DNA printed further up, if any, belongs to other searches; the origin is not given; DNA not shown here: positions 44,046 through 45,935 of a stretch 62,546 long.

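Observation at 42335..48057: Four-gene minus-strand operon (PLP enzyme, DUF1611, QueC-like::creatininase fusion, enolase-superfamily epimerase): candidate uncharacterised amino-acid/dipeptide pathway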

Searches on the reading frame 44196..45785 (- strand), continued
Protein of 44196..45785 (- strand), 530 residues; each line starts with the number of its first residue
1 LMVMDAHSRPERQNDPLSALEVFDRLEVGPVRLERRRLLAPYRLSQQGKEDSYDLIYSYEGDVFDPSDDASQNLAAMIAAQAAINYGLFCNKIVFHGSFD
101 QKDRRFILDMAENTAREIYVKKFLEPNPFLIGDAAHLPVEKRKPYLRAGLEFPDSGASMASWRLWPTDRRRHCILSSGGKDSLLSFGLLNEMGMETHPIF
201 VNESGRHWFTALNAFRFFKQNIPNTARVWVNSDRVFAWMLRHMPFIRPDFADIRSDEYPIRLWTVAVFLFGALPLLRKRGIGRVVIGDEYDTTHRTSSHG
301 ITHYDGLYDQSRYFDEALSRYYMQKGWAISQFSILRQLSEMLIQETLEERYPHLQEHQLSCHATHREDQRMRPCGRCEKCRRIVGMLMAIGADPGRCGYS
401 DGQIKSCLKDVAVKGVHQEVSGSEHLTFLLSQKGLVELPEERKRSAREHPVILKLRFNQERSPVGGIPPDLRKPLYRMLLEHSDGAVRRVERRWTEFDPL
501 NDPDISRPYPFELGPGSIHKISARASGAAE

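Call 54: find_encoding_contigs(protein=P0161, flank=8000, max_places=3)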
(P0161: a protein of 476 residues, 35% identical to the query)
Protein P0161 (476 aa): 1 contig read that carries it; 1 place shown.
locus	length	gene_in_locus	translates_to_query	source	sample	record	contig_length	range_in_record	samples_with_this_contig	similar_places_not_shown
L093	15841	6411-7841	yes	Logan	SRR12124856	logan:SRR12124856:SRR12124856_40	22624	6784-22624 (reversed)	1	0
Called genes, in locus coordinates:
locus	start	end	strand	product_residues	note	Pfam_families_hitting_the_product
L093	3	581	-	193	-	?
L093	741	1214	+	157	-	PF01978:TrmB, PF13404:HTH_AsnC-type, PF13412:HTH_24, PF01037:AsnC_trans_reg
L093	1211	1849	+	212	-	PF00702:Hydrolase, PF12710:HAD, PF13419:HAD_2, PF08282:Hydrolase_3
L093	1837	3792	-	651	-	PF03453:MoeA_N, PF00994:MoCF_biosynth, PF03454:MoeA_C, PF12727:PBP_like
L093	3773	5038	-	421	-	PF03453:MoeA_N, PF00994:MoCF_biosynth, PF03454:MoeA_C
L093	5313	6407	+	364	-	PF17396:DUF1611_N, PF07755:DUF1611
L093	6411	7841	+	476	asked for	-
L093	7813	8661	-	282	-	PF00892:EamA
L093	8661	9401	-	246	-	PF00398:RrnaAD, PF02353:CMAS (weak), PF13649:Methyltransf_25 (weak)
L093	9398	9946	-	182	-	PF04919:DUF655, PF14579:HHH_6 (weak)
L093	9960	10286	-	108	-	PF03874:RNA_pol_Rpb4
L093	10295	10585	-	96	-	PF01157:Ribosomal_L21e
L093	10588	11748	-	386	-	PF22023:Pus10_THUMP_arc, PF21238:Pus10_C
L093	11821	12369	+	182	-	-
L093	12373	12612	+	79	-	PF26485:DUF8156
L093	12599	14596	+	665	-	PF00136:DNA_pol_B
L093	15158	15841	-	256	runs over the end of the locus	PF01061:ABC2_membrane, PF12698:ABC2_membrane_3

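Call 55: find_homologous_proteins(query=P0174, max_evalue=0.001)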
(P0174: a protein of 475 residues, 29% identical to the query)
Query P0174 (475 aa): 1125 proteins with E <= 0.001 among 7737 candidates; the best 120 are listed.
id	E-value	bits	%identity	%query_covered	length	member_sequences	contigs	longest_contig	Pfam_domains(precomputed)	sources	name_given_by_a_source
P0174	0.0e+0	1110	100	100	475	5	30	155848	-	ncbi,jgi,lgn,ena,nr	ncbi:MAG: metal-binding protein [Candidatus Thermoplasmatota archaeon]|jgi:hypothetical protein|nr:m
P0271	3.2e-237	806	71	99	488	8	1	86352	-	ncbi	-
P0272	5.3e-183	627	56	99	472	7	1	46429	-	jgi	jgi:hypothetical protein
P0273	7.4e-180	617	54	99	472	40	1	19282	-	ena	-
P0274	2.4e-156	539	48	99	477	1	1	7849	-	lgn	-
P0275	2.0e-153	530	51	96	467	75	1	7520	-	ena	-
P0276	2.1e-152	526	49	99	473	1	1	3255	-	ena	-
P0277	2.8e-152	526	50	99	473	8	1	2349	-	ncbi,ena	-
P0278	5.1e-152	525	49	99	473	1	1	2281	-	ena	-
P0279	3.1e-151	523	50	99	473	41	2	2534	-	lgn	-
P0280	3.9e-151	522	47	99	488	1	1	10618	-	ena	-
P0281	1.6e-150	520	48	98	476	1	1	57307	-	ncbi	-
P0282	1.4e-149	517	47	99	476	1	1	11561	-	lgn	-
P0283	6.2e-149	515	49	98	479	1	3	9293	-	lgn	-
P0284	2.0e-148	513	47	99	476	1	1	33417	-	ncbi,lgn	-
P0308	3.3e-142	493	47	99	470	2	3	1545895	-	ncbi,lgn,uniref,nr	ncbi:hypothetical protein [Picrophilus oshimae]|uniref:Uncharacterized protein n=1 Tax=Picrophilus t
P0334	9.3e-136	472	45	99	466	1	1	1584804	-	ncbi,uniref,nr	ncbi:hypothetical protein [Thermoplasma volcanium GSS1]|uniref:Uncharacterized protein n=1 Tax=Therm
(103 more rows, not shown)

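Call 66: search_protein_families(library=ncbifam, alignment_id=A2, max_evalue=0.1)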
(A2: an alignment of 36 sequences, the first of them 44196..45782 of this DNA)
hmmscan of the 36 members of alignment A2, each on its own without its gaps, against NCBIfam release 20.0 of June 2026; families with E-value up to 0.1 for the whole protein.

A. member 1, window:44196-45782:- (529 aa): 1 family
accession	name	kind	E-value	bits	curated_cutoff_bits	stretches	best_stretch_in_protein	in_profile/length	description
NF041275.1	MurL_Xanthmoales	equivalog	0.00032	19.3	700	0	303-382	252-334/447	UDP-N-acetyl-alpha-D-muramoyl-L-alanyl-L-glutamate epimerase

B. families by the number of members that match (of 36 scanned): 25 families
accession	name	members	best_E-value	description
NF041275.1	MurL_Xanthmoales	13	4.9e-06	UDP-N-acetyl-alpha-D-muramoyl-L-alanyl-L-glutamate epimerase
NF010369.0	PRK13795.1-4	4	0.007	hypothetical protein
TIGR03964.1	mycofact_creat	3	3.3e-47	mycofactocin biosynthesis peptidyl-dipeptidase MftE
TIGR04448.1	creatininase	3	6.9e-31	creatininase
NF041098.2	diketo_inos_hlase_IolN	3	1.1e-21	3-dehydro-scyllo-inosose hydrolase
NF033501.0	ArfB_arch_rifla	2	9.8e-09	2-amino-5-formylamino-6-ribosylaminopyrimidin-4(3H)-one 5'-monophosphate deformylase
NF045667.1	MTase_DVU1556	1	3.1e-07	DVU_1556 family methyltransferase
TIGR02021.1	BchM-ChlM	1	3.3e-06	magnesium protoporphyrin IX methyltransferase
NF043040.1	corrin_prot_MT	1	4e-06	corrinoid protein-associated methyltransferase CpaM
NF040703.1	cyclopro_CfaB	1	0.00011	C17 cyclopropane fatty acid synthase CfaB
TIGR01983.1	UbiG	1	0.00013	bifunctional 2-polyprenyl-6-hydroxyphenol methylase/3-demethylubiquinol 3-O-methyltransferase UbiG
TIGR02081.1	metW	1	0.00026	methionine biosynthesis protein MetW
NF007610.0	PRK10258.1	1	0.00052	malonyl-ACP O-methyltransferase BioC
TIGR02072.1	BioC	1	0.00059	malonyl-ACP O-methyltransferase BioC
NF004851.0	PRK06202.1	1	0.00075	hypothetical protein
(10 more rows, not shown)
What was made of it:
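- The PP-loop domain is distantly MurL-like (call 66).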

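Call 67: find_encoding_contigs(protein=P0334, flank=7000, max_places=2)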
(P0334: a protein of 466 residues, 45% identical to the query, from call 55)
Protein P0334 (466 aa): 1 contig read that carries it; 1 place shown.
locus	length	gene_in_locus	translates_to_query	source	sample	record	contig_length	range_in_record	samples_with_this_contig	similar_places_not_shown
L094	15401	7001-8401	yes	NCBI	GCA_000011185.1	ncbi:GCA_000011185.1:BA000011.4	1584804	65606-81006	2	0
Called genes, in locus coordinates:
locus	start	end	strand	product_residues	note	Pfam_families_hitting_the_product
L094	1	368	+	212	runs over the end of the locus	PF01914:MarC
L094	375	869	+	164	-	PF02834:LigT_PEase, PF13563:2_5_RNA_ligase2 (weak), PF02834:LigT_PEase (weak)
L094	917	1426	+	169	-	-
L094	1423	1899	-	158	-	PF12172:zf-ChsH2, PF01796:OB_ChsH2_C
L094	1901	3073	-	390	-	PF00108:Thiolase_N, PF02803:Thiolase_C (weak), PF22691:Thiolase_C_1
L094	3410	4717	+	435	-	PF07690:MFS_1, PF00083:Sugar_tr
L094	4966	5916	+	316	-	PF00291:PALP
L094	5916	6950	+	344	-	PF17396:DUF1611_N, PF07755:DUF1611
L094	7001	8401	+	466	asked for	-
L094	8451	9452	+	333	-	PF03786:UxuA, PF01261:AP_endonuc_2, PF03786:UxuA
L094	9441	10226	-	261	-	PF00106:adh_short, PF08659:KR, PF23441:SDR, PF13561:adh_short_C2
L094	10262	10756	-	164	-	PF04034:Ribo_biogen_C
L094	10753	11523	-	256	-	PF04414:tRNA_deacylase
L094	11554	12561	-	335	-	PF00155:Aminotran_1_2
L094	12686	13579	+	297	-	-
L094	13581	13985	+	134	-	PF01998:DUF131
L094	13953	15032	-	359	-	PF00483:NTP_transferase, PF12804:NTP_transf_3, PF00132:Hexapep (faint), PF25087:GMPPB_C (weak), PF25084:LbH_EIF2B, PF24894:Hexapep_GlmU, PF25087:GMPPB_C (weak)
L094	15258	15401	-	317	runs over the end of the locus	-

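Call 68: find_encoding_contigs(protein=P0308, flank=7000, max_places=2)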
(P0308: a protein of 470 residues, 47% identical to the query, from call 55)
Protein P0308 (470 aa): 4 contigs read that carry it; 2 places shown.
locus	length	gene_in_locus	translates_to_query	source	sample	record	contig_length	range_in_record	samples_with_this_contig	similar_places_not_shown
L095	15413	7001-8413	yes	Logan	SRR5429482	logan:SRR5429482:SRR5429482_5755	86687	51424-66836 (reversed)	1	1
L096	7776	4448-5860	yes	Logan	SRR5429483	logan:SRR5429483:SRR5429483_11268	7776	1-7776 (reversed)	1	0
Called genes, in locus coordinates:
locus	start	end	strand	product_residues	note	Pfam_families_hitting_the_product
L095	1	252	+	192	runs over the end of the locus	PF00925:GTP_cyclohydro2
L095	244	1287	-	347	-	PF05559:DUF763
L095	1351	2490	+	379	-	PF01266:DAO (faint), PF01494:FAD_binding_3, PF01946:Thi4 (weak), PF03486:HI0933_like (weak), PF05834:Lycopene_cycl (faint), PF13450:NAD_binding_8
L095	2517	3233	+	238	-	-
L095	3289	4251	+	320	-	PF04014:MazE_antitoxin, PF01895:PhoU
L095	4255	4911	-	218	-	PF00455:DeoRC (faint), PF06026:Rib_5-P_isom_A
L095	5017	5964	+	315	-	PF00291:PALP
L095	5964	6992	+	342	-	PF17396:DUF1611_N, PF07755:DUF1611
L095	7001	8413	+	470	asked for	-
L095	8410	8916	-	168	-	PF04034:Ribo_biogen_C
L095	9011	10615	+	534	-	PF06418:CTP_synth_N, PF00117:GATase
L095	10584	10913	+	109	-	PF02036:SCP2, PF14864:Alkyl_sulf_C (weak)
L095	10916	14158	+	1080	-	PF03833:PolC_DP2_N, PF24844:PolC_DP2_central, PF24846:PolC_DP2_cat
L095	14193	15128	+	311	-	PF26553:PDDEXK_19, PF01381:HTH_3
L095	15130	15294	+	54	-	-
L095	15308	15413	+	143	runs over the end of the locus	-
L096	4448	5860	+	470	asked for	-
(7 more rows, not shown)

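Call 69: search_protein_families(library=ncbifam, proteins=[L094:4966-5916:+, L091:6014-6979:+, L086:1241-2233:+, L095:5017-5964:+, L094:5916-6950:+, L086:2346-3434:+], max_evalue=1e-20)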
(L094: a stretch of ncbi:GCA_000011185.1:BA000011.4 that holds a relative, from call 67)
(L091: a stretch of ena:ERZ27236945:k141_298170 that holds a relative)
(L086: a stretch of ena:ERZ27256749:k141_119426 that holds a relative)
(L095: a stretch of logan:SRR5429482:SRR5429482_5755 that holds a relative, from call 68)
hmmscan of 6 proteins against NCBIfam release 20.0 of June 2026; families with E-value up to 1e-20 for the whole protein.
L094:4966-5916:+ (316 aa): 6 families
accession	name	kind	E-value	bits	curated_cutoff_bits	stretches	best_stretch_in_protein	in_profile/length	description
NF004996.0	PRK06381.1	equivalog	1.2e-148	494.3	266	1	2-315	3-318/319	threonine synthase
NF004170.0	PRK05638.1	equivalog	2e-40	138.7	421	1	13-314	65-354/442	threonine synthase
NF006050.0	PRK08197.1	equivalog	4.8e-36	124.4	303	1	13-299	79-361/406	threonine synthase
NF005035.0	PRK06450.1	equivalog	1.3e-28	99.8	301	1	27-313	62-332/338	threonine synthase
TIGR00260.1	thrC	equivalog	2.6e-26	92.6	167.1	1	13-301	21-312/340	threonine synthase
NF006205.0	PRK08329.1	equivalog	9.1e-25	87.4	358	1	16-299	66-323/347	threonine synthase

L091:6014-6979:+ (321 aa): 5 families
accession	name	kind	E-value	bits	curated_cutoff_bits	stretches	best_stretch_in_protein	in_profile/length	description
NF004996.0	PRK06381.1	equivalog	9e-123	409.3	266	1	4-314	7-317/319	threonine synthase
NF004170.0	PRK05638.1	equivalog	5.9e-38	130.5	421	1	11-316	65-356/442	threonine synthase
NF006050.0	PRK08197.1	equivalog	3.5e-36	124.8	303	1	11-319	79-385/406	threonine synthase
TIGR00260.1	thrC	equivalog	6.3e-24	84.8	167.1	1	11-300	21-313/340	threonine synthase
NF005035.0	PRK06450.1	equivalog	6.9e-24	84.3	301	1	25-316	62-335/338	threonine synthase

L086:1241-2233:+ (330 aa): 7 families
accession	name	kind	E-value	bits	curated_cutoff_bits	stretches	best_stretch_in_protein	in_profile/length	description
NF004996.0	PRK06381.1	equivalog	2e-121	404.9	266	1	5-312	12-318/319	threonine synthase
NF004170.0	PRK05638.1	equivalog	3.6e-38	131.3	421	1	6-312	64-355/442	threonine synthase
NF006050.0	PRK08197.1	equivalog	2.5e-36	125.3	303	1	9-295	81-363/406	threonine synthase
NF005035.0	PRK06450.1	equivalog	1.3e-27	96.5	301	1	26-311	67-333/338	threonine synthase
TIGR00260.1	thrC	equivalog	1.9e-26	93.1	167.1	1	5-312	19-335/340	threonine synthase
NF006205.0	PRK08329.1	equivalog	3.1e-22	79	358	1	25-200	73-245/347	threonine synthase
NF006094.0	PRK08246.1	subfamily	2.3e-21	76.5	331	1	23-183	36-192/310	serine/threonine dehydratase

L095:5017-5964:+ (315 aa): 6 families
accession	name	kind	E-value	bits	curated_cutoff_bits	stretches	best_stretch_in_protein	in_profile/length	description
NF004996.0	PRK06381.1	equivalog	2e-141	470.6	266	1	1-314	1-318/319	threonine synthase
NF004170.0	PRK05638.1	equivalog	9.9e-42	143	421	1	15-312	66-353/442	threonine synthase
NF006050.0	PRK08197.1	equivalog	4.7e-39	134.3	303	1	16-308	81-375/406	threonine synthase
NF005035.0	PRK06450.1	equivalog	2.4e-31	108.8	301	1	26-313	60-333/338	threonine synthase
TIGR00260.1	thrC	equivalog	1.2e-25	90.5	167.1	1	29-303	36-314/340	threonine synthase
NF006205.0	PRK08329.1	equivalog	4.7e-23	81.7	358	1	30-304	71-327/347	threonine synthase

L094:5916-6950:+ (344 aa): 1 family
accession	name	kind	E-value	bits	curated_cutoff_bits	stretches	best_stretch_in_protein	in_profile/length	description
NF041892.1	DgcN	equivalog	3.8e-56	190.4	480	1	61-330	48-316/326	N-acetyltransferase DgcN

L086:2346-3434:+ (362 aa): 1 family
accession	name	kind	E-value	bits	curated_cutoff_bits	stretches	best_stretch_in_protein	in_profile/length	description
NF041892.1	DgcN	equivalog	8.8e-50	169.5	480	1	69-346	53-325/326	N-acetyltransferase DgcN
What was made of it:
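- On DgcN (N-acetyltransferase, DUF1611): Archaeal orthologues score 170-190 (call 69).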

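Call 82: find_encoding_contigs(protein=P0146, flank=8000, max_places=3)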
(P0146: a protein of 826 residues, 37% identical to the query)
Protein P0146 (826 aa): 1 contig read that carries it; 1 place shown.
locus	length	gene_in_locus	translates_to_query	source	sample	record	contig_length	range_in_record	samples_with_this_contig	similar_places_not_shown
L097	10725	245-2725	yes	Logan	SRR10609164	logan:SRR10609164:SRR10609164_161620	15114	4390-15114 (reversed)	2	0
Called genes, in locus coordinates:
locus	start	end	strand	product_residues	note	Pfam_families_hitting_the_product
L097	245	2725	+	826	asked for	PF02633:Creatininase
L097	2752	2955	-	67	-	-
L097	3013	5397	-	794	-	PF00512:HisKA, PF02518:HATPase_c, PF00072:Response_reg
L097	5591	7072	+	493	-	PF04932:Wzy_C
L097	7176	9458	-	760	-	PF00027:cNMP_binding, PF00437:T2SSE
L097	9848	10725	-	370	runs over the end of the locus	-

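Call 83: find_encoding_contigs(protein=P0151, flank=8000, max_places=3)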
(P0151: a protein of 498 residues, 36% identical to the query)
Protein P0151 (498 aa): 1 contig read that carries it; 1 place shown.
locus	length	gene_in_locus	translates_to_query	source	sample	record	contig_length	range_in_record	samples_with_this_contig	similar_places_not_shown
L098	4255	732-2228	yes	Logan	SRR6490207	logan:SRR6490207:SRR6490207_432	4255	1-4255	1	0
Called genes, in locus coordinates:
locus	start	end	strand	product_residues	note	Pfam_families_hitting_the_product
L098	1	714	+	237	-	?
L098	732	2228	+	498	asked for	-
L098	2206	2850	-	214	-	-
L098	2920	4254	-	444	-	?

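Call 84: find_encoding_contigs(protein=P0190, flank=8000, max_places=3)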
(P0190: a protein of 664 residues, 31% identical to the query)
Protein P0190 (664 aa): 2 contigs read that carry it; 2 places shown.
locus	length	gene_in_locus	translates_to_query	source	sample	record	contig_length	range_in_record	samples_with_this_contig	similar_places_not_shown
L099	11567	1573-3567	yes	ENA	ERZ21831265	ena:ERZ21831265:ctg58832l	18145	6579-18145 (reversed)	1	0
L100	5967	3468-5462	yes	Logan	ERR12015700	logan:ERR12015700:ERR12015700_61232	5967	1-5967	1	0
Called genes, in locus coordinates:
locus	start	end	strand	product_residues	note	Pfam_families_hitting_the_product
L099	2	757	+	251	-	?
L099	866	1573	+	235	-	-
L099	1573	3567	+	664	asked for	-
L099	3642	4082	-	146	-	PF00326:Peptidase_S9, PF01738:DLH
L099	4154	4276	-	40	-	-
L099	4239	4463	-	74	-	-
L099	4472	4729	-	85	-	-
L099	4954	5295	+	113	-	-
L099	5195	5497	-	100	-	PF02784:Orn_Arg_deC_N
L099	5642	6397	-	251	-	PF00027:cNMP_binding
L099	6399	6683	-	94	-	PF16363:GDP_Man_Dehyd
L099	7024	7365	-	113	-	PF05368:NmrA (faint), PF01370:Epimerase, PF16363:GDP_Man_Dehyd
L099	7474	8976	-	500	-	PF02446:Glyco_hydro_77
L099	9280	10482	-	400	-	PF06245:DUF1015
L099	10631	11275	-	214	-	-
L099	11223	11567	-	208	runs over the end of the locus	PF09594:GT87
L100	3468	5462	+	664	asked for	-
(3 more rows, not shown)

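Call 85: search_protein_families(library=pfam, proteins=[L098:1-714:+, L081:2-865:+, L089:2905-4170:+, L099:866-1573:+, L099:2-757:+, L093:3-581:-], max_evalue=0.01)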
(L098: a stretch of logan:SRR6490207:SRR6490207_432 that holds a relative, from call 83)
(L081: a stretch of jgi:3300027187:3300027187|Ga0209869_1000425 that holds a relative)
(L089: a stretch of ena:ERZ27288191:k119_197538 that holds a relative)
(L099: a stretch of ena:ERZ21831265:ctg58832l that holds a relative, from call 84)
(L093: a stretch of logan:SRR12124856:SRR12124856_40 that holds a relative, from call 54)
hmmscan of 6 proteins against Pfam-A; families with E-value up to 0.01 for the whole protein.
L098:1-714:+ (237 aa): 2 families
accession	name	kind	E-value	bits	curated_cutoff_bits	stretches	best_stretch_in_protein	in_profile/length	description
PF07755.17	DUF1611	-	6.6e-53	179.6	25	1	1-171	28-200/201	Domain of unknown function (DUF1611_C) P-loop domain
PF00684.25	DnaJ_CXXCXGXG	-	0.00014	22.5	32.7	1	192-233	13-53/65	DnaJ central domain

L081:2-865:+ (287 aa): 1 family
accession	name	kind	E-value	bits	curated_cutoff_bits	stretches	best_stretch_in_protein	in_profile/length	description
PF00291.31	PALP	-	1.1e-51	176.3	35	1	2-283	26-294/295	Pyridoxal-phosphate dependent enzyme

L089:2905-4170:+ (421 aa): 1 family
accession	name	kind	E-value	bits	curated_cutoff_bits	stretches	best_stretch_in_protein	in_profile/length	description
PF13205.12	Big_5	-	0.00015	22.9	23.6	1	37-113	8-82/105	Bacterial Ig-like domain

L099:866-1573:+ (235 aa): 0 families

L099:2-757:+ (251 aa): 1 family
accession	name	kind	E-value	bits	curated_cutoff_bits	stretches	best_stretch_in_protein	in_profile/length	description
PF20774.2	InhA-like_VEG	-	4.1e-08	34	27.6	1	20-100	35-99/158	Immune inhibitor A-like metallopeptidase, VEG domain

L093:3-581:- (193 aa): 1 family
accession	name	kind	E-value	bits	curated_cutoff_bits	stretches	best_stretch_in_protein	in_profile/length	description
PF00152.25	tRNA-synt_2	-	9.3e-08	31.9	25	1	23-175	19-156/308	tRNA synthetases class II (D, K and N)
